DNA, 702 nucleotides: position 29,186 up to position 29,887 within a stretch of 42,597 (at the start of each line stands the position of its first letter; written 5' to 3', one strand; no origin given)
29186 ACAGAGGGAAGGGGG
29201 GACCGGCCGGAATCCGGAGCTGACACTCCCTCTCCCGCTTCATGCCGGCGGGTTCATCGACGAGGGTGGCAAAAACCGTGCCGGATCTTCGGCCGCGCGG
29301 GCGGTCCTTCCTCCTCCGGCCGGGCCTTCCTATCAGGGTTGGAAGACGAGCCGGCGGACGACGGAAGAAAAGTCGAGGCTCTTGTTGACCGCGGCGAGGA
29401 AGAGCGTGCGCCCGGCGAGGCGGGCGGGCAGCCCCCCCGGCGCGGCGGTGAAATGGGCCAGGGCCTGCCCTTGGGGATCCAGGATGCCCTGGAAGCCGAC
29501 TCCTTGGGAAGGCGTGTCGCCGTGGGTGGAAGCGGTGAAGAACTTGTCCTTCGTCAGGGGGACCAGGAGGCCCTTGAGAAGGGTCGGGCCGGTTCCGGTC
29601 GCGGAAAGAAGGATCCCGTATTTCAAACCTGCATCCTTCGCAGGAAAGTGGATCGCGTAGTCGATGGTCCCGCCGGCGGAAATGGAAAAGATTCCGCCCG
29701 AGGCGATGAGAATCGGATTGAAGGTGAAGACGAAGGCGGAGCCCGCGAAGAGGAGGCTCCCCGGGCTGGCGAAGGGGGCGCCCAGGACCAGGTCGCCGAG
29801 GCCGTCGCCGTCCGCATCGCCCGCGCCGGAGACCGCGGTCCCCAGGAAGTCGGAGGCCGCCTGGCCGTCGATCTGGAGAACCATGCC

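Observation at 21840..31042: Five tandem, same-strand paralogs encoding secreted integrin-alpha-like FG-GAP beta-propellers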

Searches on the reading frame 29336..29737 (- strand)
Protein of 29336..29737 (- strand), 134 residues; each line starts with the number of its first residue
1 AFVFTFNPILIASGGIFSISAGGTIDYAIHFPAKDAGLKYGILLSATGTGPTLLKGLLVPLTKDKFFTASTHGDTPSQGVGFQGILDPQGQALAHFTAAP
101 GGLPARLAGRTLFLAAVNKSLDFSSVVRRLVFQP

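Call 9: find_homologous_proteins(query=A2, max_evalue=0.001)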
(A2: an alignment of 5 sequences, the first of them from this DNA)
Query A2 (5 sequences) (129 aa, profile of the alignment): 7 proteins with E <= 0.001 among 5214 candidates.
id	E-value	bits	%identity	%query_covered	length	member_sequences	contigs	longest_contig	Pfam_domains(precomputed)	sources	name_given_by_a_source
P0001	6.5e-59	215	74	100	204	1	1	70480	PF01839.30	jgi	-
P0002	2.4e-58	213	74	100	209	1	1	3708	PF01839.30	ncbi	ncbi:MAG: integrin alpha [Planctomycetota bacterium]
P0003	8.5e-57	208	69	100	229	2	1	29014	PF01839.30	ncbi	-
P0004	2.4e-55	204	67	100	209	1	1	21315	PF01839.30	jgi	-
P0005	8.6e-44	166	51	97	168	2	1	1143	-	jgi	-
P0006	1.3e-31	127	54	84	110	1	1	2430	-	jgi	-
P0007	1.5e-27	114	43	100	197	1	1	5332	-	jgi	-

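Call 15: search_protein_representatives(alignment_id=A2)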
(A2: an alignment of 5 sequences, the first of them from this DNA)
Query: 5 sequences, 129 profile positions. Proteins with E-value up to 0.001 (for the whole library): 1956; up to 1e-10: 671; up to 1e-30: 19. The best 150 are listed.
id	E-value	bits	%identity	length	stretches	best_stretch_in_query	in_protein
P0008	9.4e-61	219.5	-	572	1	1-128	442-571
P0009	8.5e-58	210.0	-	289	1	1-129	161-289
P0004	7.7e-56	203.6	-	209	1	1-129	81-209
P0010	5.9e-52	191.1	-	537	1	1-129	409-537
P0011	6.1e-52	191.0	-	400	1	1-128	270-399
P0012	2.1e-47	176.3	-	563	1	1-129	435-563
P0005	2.7e-44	166.3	-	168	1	3-128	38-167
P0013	4.6e-43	162.3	-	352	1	3-129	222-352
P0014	1.8e-42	160.4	-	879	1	3-127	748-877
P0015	7.2e-42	158.5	-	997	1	1-128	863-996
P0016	2.0e-41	157.0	-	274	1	3-128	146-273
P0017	8.4e-38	145.3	-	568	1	1-129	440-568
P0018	4.1e-37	143.1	-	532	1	2-129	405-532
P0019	1.2e-36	141.5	-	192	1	2-129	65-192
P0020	1.6e-36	141.2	-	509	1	2-129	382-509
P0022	1.8e-32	128.0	-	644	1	4-126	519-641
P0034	4.7e-23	97.6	-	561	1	4-125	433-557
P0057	4.3e-21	91.3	-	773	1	5-129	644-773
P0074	4.2e-20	88.1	-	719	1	2-129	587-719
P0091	2.7e-19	85.4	-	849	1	3-116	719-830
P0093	3.1e-19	85.3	-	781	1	5-112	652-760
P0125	1.9e-18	82.8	-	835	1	3-128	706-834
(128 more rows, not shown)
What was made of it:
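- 29336..29722 (-): C-terminal 129-aa Ig-like beta-sandwich module of P5. The equivalent modules lie at 27418-27804 (P4), 25719-26105 (P3), 23928-24314 (P2) and 21843-22235 (P1). A profile search finds 1956 clusters at 50% identity (call 15).
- Most family members are stand-alone (call 15).
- Tried and rejected: The exhaustive profile search was needed to see the family (call 15).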

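Call 18: find_related_loci(query=A2, collection=genome_contigs, flank=10000)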
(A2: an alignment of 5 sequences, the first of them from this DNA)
Query A2 (129 aa) in genome_contigs; peptide patterns used: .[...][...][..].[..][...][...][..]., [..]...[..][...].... (x = any residue, [..] = any of these).
80 stretches matched a pattern; 9 encode a relative of the query (tblastn E <= 1e-3); 9 distinct loci.
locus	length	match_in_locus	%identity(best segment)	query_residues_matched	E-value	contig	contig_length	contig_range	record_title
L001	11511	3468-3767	55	17-116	7e-29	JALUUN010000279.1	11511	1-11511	MAG: Planctomycetota bacterium isolate 128-326_metabat1_scaf2bin.018 128-326_scaffold_2725_c1, whole genome shotgun sequ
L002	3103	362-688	45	1-108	1e-20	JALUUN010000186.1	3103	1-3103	MAG: Planctomycetota bacterium isolate 128-326_metabat1_scaf2bin.018 128-326_scaffold_20294_c1, whole genome shotgun seq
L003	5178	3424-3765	44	1-111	1e-18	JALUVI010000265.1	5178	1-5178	MAG: Planctomycetota bacterium isolate 128-326_metabat2_scaf2bin.032 128-326_scaffold_9456_c1, whole genome shotgun sequ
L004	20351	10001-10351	37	1-120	3e-15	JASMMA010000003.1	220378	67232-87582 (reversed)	MAG: Planctomycetota bacterium isolate Arabian9_MAG_53 NODE_3_length_220378_cov_7.946678, whole genome shotgun sequence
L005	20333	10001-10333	42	1-112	4e-15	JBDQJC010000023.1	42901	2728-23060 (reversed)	MAG: Planctomycetota bacterium isolate SFB_27D_19Dec05_100_17 k141_628582_length_42901_cov_28.3563, whole genome shotgun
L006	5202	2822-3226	37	1-129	6e-15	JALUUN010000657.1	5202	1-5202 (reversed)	MAG: Planctomycetota bacterium isolate 128-326_metabat1_scaf2bin.018 128-326_scaffold_9388_c1, whole genome shotgun sequ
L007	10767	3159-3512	40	1-115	2e-14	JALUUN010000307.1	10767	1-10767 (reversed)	MAG: Planctomycetota bacterium isolate 128-326_metabat1_scaf2bin.018 128-326_scaffold_3018_c1, whole genome shotgun sequ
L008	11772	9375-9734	35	2-125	7e-14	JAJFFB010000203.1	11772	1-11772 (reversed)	MAG: Planctomycetota bacterium isolate OFTM274 OFTM274_202, whole genome shotgun sequence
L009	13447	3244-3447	45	3-71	6e-10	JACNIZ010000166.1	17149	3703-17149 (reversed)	MAG: Planctomycetota bacterium isolate NIOZ-UU23 NIOZ-UU_NODE_4098_length_17149_cov_7.90669, whole genome shotgun sequen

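Call 22: find_encoding_contigs(protein=P0015, flank=10000, max_places=2)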
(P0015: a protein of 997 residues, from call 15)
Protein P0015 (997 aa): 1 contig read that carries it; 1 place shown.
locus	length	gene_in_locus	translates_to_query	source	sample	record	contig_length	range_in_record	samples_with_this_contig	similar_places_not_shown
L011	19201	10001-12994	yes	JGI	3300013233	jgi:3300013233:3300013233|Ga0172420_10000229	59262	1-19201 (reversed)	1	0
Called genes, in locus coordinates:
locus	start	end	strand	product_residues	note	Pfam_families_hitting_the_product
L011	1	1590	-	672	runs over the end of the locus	PF00694:Aconitase_C, PF00330:Aconitase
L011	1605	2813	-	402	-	PF00108:Thiolase_N, PF02803:Thiolase_C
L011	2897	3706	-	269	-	PF00378:ECH_1, PF16113:ECH_2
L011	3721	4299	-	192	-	PF00160:Pro_isomerase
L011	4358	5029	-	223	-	PF00160:Pro_isomerase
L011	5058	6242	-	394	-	PF00108:Thiolase_N, PF00109:ketoacyl-synt (weak), PF02803:Thiolase_C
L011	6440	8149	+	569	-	PF01839:FG-GAP, PF13517:FG-GAP_3 (weak), PF01839:FG-GAP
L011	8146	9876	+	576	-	PF13517:FG-GAP_3 (faint), PF01839:FG-GAP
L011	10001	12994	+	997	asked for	PF01839:FG-GAP (weak), PF14312:FG-GAP_2 (faint), PF23727:Beta-prop_FAM234A_B (faint), PF01839:FG-GAP, PF13517:FG-GAP_3 (weak), PF01839:FG-GAP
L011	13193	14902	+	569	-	PF01839:FG-GAP (weak), PF01839:FG-GAP, PF13517:FG-GAP_3 (weak), PF01839:FG-GAP, PF13517:FG-GAP_3 (weak), PF01839:FG-GAP, PF13517:FG-GAP_3 (weak), PF01839:FG-GAP (weak), +1 more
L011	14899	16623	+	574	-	PF01839:FG-GAP, PF13517:FG-GAP_3 (weak), PF01839:FG-GAP (weak), PF13517:FG-GAP_3 (weak), PF01839:FG-GAP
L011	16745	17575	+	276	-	PF01839:FG-GAP (weak)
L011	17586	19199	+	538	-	?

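Call 42: predict_structure(alignment_id=A4)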
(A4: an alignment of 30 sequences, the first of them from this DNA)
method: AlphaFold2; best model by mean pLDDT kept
length: 134 residues; sequences in the alignment: 30
mean_pLDDT: 92.7   pTM: 0.85
mean pLDDT of the five models: 92.7, 92.2, 91.2, 91.1, 91.1
residues with pLDDT >= 90: 120; 70-90: 8; 50-70: 2; < 50: 4
segments of 3 or more residues with pLDDT < 50: 1-4
pLDDT, mean of each block of 10 residues (from residue 1): 66 96 97 94 96 92 97 94 96 97 94 95 92 96
secondary structure, 60 per line:
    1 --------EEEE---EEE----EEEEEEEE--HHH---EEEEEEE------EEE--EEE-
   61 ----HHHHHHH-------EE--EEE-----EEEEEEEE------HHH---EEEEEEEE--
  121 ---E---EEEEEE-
elements in order: E9-12 E16-18 E23-30 E39-45 E52-54 E57-59 H65-71 E83-85 E91-98 E111-118 E128-133
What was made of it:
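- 29336..29722 (-): AF2 of the module alone gives pLDDT 92.7 (call 42).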

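Call 44: search_solved_structures(query=A4, max_evalue=10)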
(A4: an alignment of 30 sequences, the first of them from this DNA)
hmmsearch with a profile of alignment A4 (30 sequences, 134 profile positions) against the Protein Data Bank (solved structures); distinct sequences matched with E-value up to 10: 2.
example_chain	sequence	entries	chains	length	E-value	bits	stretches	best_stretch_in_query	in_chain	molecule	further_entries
8gh8_A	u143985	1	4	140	0.12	15.6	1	31-74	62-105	Holliday junction branch migration complex subunit RuvA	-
1ixr_A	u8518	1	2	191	0.13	15.4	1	31-75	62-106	Holliday junction DNA helicase ruvA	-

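Call 45: search_protein_families(library=pfam, alignment_id=A4, max_evalue=10)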
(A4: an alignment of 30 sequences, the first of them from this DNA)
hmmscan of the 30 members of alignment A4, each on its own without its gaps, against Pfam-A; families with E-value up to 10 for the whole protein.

A. member 1, seq(134 aa): 0 families

B. families by the number of members that match (of 30 scanned): 3 families
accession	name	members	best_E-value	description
PF18285.6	LuxT_C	1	0.096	Tetracycline repressor LuxT C-terminal domain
PF23378.1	DUF7095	1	0.15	Family of unknown function (DUF7095)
PF00023.36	Ank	1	0.25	Ankyrin repeat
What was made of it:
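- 29336..29722 (-): There is no Pfam or PDB sequence match (calls 44, 45).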

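Call 46: fold_search(model_id=the predicted structure, library=pdb)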
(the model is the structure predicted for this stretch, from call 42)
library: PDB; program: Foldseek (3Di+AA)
matches with E <= 10: 1980; with E <= 0.001: 8
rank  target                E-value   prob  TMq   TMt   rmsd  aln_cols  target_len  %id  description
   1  9vuz_A                2.4e-04  1.00  0.41  0.45   7.5       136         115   12  an engineered light chain single-domain antibody targeting at mouse CD16 (released 2025-11-05)
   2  9jtz_A                3.0e-04  1.00  0.44  0.26   6.1       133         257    8  Crystal structure of Nir2 C-terminal domain in complex with phosphatidic acid (released 2025-10-15)
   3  9jzp_A                3.3e-04  1.00  0.42  0.24   6.5       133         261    9  Crystal structure of Nir2 C-terminal domain (released 2025-10-15)
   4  6ovo_A                4.2e-04  1.00  0.43  0.32   6.9       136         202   13  Crystal structure of the unliganded PG10 TCR (released 2019-11-20)
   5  9jz1_A                7.4e-04  1.00  0.44  0.27   6.4       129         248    8  Crystal structure of Nir2 C-terminal domain in complex with phosphate (released 2025-10-15)
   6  8rvd_B                7.4e-04  1.00  0.40  0.30   8.0       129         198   14  Unbound murine diabetogenic 4.1 TCR (released 2025-02-12)
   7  9jzp_B                7.8e-04  1.00  0.43  0.26   6.6       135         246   10  Crystal structure of Nir2 C-terminal domain (released 2025-10-15)
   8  5swz_I                8.2e-04  1.00  0.44  0.34   7.8       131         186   15  Crystal Structure of NP1-B17 TCR-H2Db-NP complex (released 2016-10-05)
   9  4ww2_A                1.2e-03  1.00  0.44  0.32   7.6       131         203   17  Crystal structure of human TCR Alpha Chain-TRAV21-TRAJ8, Beta Chain-TRBV7-8, Antigen-presenting glycoprotein CD1d, and (released 2016-02-03)
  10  8rvd_H                1.2e-03  1.00  0.44  0.32   8.0       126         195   13  Unbound murine diabetogenic 4.1 TCR (released 2025-02-12)
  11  1c08_B                1.4e-03  1.00  0.45  0.51   8.0       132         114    9  CRYSTAL STRUCTURE OF HYHEL-10 FV-HEN LYSOZYME COMPLEX (released 2000-07-19)
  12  5d2l_E                1.4e-03  1.00  0.45  0.35   7.6       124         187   13  Crystal structure of TCR C7 in complex with HCMV NLV epitope presented by HLA-A2 (released 2015-10-07)
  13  9c3e_A                1.4e-03  1.00  0.44  0.26   8.0       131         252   17  TCR - CD3 complex bound to HLA (released 2024-10-02)
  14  9fxb_C                1.4e-03  1.00  0.41  0.31   6.0       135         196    7  Cryo-EM structure of the type 1 pilus assembly platform as part of the FimI-bound chaperone-usher pilus complex (FimDH (released 2025-06-04)
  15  4ww1_A                1.5e-03  1.00  0.42  0.31   7.5       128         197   16  Crystal structure of human TCR Alpha Chain-TRAV21-TRAJ8 and Beta Chain-TRBV7-8 (released 2016-02-03)
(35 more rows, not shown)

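Call 58: search_protein_families(library=pfam, proteins=[P0013, P0014, P0022, P0057, P0034, P0074, P0091, P0093, P0125, P0016], max_evalue=0.001)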
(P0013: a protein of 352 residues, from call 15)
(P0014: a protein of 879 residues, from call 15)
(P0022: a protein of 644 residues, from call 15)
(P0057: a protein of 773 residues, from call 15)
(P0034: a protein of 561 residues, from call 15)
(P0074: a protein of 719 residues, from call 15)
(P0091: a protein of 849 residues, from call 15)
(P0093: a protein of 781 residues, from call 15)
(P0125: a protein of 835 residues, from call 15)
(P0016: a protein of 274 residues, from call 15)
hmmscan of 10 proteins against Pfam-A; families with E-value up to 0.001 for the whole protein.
P0013 (352 aa): 1 family
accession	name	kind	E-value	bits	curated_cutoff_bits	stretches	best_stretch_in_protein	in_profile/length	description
PF06739.17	SBBP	-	3.4e-18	65.7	20.5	3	171-192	14-35/38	Beta-propeller repeat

P0014 (879 aa): 3 families
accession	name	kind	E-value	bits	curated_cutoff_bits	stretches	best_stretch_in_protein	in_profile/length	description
PF25778.1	DUF7948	-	9.2e-57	193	27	1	61-281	1-214/214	Domain of unknown function (DUF7948)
PF06739.17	SBBP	-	7.4e-37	125.5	20.5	5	487-516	5-35/38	Beta-propeller repeat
PF17164.10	DUF5122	-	5.1e-06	27.1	27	0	588-612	7-31/36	Domain of unknown function (DUF5122) beta-propeller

P0022 (644 aa): 2 families
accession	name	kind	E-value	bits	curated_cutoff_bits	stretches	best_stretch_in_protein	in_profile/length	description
PF14312.12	FG-GAP_2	-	6.1e-60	199.6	23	5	188-248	1-49/49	FG-GAP repeat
PF05392.16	COX7B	-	6.4e-05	23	27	0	57-82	27-52/79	Cytochrome C oxidase chain VIIB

P0057 (773 aa): 4 families
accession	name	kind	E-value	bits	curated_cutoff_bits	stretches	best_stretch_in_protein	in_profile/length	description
PF13517.12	FG-GAP_3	-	4.6e-17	62.8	26.9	0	206-276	1-61/61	FG-GAP-like repeat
PF23727.1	Beta-prop_FAM234A_B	-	5.1e-10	38.9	26.4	0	68-167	53-148/467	FAM234A/B beta-propeller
PF01839.29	FG-GAP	-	2.9e-08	33.8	22.1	0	150-178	5-32/37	FG-GAP repeat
PF13360.13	PQQ_2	-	1.4e-05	25.3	27.6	0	236-425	7-146/233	Outer membrane protein assembly factor BamB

P0034 (561 aa): 3 families
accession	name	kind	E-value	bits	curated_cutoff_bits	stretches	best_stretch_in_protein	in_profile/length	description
PF01839.29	FG-GAP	-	7.9e-26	89.9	22.1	3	272-298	1-26/37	FG-GAP repeat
PF14312.12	FG-GAP_2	-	7.9e-13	48.8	23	1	385-425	13-46/49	FG-GAP repeat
PF13517.12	FG-GAP_3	-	0.00011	23.1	26.9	1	223-292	1-61/61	FG-GAP-like repeat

P0074 (719 aa): 5 families
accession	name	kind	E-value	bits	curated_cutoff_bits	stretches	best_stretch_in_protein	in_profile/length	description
PF13517.12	FG-GAP_3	-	1.3e-22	80.6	26.9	1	97-165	1-60/61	FG-GAP-like repeat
PF23727.1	Beta-prop_FAM234A_B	-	8.7e-16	57.9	26.4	0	214-276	101-165/467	FAM234A/B beta-propeller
PF01839.29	FG-GAP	-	1.3e-14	54.2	22.1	1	93-124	5-34/37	FG-GAP repeat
PF13360.13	PQQ_2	-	1e-08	35.6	27.6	0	64-187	41-145/233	Outer membrane protein assembly factor BamB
PF16743.10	PliI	-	3.4e-07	30.4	27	0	84-111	54-80/123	Periplasmic lysozyme inhibitor of I-type lysozyme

P0091 (849 aa): 5 families
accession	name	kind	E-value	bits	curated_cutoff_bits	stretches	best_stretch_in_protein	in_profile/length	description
PF01839.29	FG-GAP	-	1.9e-24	85.5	22.1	2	448-481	6-37/37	FG-GAP repeat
PF08281.18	Sigma70_r4_2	-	3.9e-10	39.7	25.7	1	104-153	4-53/54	Sigma-70, region 4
PF13517.12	FG-GAP_3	-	4.1e-09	37.3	26.9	2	510-578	1-61/61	FG-GAP-like repeat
PF04542.20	Sigma70_r2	-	2.3e-07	31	24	1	15-73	7-69/71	Sigma-70 region 2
PF04545.22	Sigma70_r4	-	0.00024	21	24.1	1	109-155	3-49/50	Sigma-70, region 4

P0093 (781 aa): 3 families
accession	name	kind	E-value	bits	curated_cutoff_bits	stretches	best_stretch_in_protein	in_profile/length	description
PF13360.13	PQQ_2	-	5.1e-13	49.6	27.6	1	472-627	3-121/233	Outer membrane protein assembly factor BamB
PF13517.12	FG-GAP_3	-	2.2e-07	31.8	26.9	0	214-284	1-61/61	FG-GAP-like repeat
PF23727.1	Beta-prop_FAM234A_B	-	9.7e-06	24.8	26.4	0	127-172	102-149/467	FAM234A/B beta-propeller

P0125 (835 aa): 7 families
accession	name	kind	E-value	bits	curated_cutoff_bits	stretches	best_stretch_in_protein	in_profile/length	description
PF01839.29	FG-GAP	-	2e-44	149.2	22.1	5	663-702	1-37/37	FG-GAP repeat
PF13517.12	FG-GAP_3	-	1.3e-17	64.6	26.9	3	381-450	1-61/61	FG-GAP-like repeat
PF08281.18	Sigma70_r4_2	-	2.6e-07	30.6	25.7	1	103-154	3-54/54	Sigma-70, region 4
PF04542.20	Sigma70_r2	-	4e-07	30.2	24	1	16-73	8-69/71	Sigma-70 region 2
PF04545.22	Sigma70_r4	-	6.4e-06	26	24.1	1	110-155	4-49/50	Sigma-70, region 4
PF23727.1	Beta-prop_FAM234A_B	-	8.7e-06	24.9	26.4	0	472-535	108-166/467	FAM234A/B beta-propeller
PF14312.12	FG-GAP_2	-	1.2e-05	25.8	23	0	658-702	13-49/49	FG-GAP repeat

P0016 (274 aa): 1 family
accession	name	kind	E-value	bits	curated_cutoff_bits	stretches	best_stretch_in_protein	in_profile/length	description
PF14312.12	FG-GAP_2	-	1.8e-18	66.9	23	2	17-75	3-49/49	FG-GAP repeat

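Call 62: find_encoding_contigs(protein=P0125, flank=6000, max_places=1)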
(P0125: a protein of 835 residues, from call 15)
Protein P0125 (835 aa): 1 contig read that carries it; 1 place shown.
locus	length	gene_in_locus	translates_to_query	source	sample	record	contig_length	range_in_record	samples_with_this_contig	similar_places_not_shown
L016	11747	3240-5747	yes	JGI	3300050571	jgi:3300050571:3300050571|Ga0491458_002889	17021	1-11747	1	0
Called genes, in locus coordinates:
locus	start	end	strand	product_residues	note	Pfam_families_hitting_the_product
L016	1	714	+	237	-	?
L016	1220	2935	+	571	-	PF13517:FG-GAP_3 (faint), PF14312:FG-GAP_2 (faint), PF23727:Beta-prop_FAM234A_B (faint), PF01839:FG-GAP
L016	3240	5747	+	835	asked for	PF04542:Sigma70_r2 (weak), PF08281:Sigma70_r4_2 (weak), PF04545:Sigma70_r4 (weak), PF14312:FG-GAP_2 (faint), PF23727:Beta-prop_FAM234A_B (faint), PF01839:FG-GAP (weak), PF13517:FG-GAP_3 (weak), PF01839:FG-GAP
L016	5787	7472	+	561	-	PF23727:Beta-prop_FAM234A_B (faint), PF13517:FG-GAP_3 (faint), PF14312:FG-GAP_2 (faint), PF01839:FG-GAP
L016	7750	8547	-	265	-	PF06283:ThuA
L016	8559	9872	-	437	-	PF01408:GFO_IDH_MocA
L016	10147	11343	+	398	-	PF00724:Oxidored_FMN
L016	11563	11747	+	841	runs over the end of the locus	PF02369:Big_1 (faint), PF17789:MG4 (faint), PF13620:CarboxypepD_reg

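Call 67: find_homologous_proteins(query=A4, max_evalue=1e-8)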
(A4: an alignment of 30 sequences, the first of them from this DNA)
Query A4 (30 sequences) (134 aa, profile of the alignment): 11 proteins with E <= 1e-8 among 3932 candidates.
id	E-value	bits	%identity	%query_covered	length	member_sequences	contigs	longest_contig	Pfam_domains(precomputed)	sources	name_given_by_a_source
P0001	5.0e-59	216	75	100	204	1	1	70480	PF01839.30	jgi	-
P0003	2.7e-58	214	69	100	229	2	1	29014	PF01839.30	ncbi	-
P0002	8.0e-58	212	75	100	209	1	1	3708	PF01839.30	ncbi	ncbi:MAG: integrin alpha [Planctomycetota bacterium]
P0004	1.9e-56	208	68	100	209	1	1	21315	PF01839.30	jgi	-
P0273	3.9e-43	164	36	100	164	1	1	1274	-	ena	-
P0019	4.9e-40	154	51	100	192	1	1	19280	-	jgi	-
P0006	9.5e-34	134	54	81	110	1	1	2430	-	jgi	-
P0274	9.5e-33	131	36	97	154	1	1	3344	-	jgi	jgi:hypothetical protein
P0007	2.0e-29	120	44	100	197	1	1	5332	-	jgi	-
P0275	1.6e-25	107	39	74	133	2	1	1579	-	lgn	-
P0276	4.0e-13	67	33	63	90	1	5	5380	-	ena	-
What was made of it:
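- Tried and rejected: Word-index searches with the tail alone found only 7 and 11 proteins, mostly fragments (calls 9, 67).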

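Call 74: fold_search(model_id=the predicted structure, library=viral)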
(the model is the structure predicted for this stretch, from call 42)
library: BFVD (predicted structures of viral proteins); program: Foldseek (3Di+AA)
matches with E <= 10: 1133; with E <= 0.001: 1
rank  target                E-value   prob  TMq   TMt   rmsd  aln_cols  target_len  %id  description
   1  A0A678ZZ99            8.1e-04  0.99  0.33  0.11   9.6       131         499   13  Uncharacterized protein [Pectobacterium phage Arno162]
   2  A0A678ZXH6            1.1e-03  0.96  0.32  0.17   9.7       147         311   12  Uncharacterized protein [Pectobacterium phage Arno18]
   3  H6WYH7                1.5e-03  1.00  0.45  0.19   4.9       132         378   11  Phage structural protein [Hafnia phage Enc34]
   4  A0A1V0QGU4            1.7e-03  1.00  0.58  0.47   4.0       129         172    3  SWPV1-144 [Shearwaterpox virus]
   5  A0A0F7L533            2.2e-03  0.99  0.39  0.26   8.4       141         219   13  Fibronectin type-III domain-containing protein [uncultured marine virus]
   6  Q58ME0                2.8e-03  1.00  0.43  0.31   6.0       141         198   11  Virion structural protein [Prochlorococcus phage P-SSM2]
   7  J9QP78                3.0e-03  1.00  0.45  0.23   4.9       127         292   12  Uncharacterized protein [Listeria phage P70]
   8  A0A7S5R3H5            3.1e-03  1.00  0.48  0.11   5.6       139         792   12  Carboxypeptidase regulatory domain-containing protein [Rhizobium phage RHph_N38]
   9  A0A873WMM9            3.7e-03  0.97  0.37  0.07   5.9       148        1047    5  (no name in the UniProt tables at hand)
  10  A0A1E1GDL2            3.9e-03  0.99  0.46  0.25   9.7       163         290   13  (no name in the UniProt tables at hand)
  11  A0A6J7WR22            4.2e-03  1.00  0.43  0.13   6.2       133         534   16  Glycine-rich domain-containing protein [uncultured Caudovirales phage]
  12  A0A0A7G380            4.2e-03  0.97  0.43  0.27  10.6       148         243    8  Glycoprotein C (Fragment) [Canid alphaherpesvirus 1]
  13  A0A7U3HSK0            5.2e-03  0.98  0.38  0.31   7.7       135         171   12  (no name in the UniProt tables at hand)
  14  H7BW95                5.2e-03  0.97  0.38  0.13   7.9       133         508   14  (no name in the UniProt tables at hand)
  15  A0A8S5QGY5            5.5e-03  0.98  0.39  0.19   7.0       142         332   11  BACON domain-containing protein [Myoviridae sp. ctgpD8]
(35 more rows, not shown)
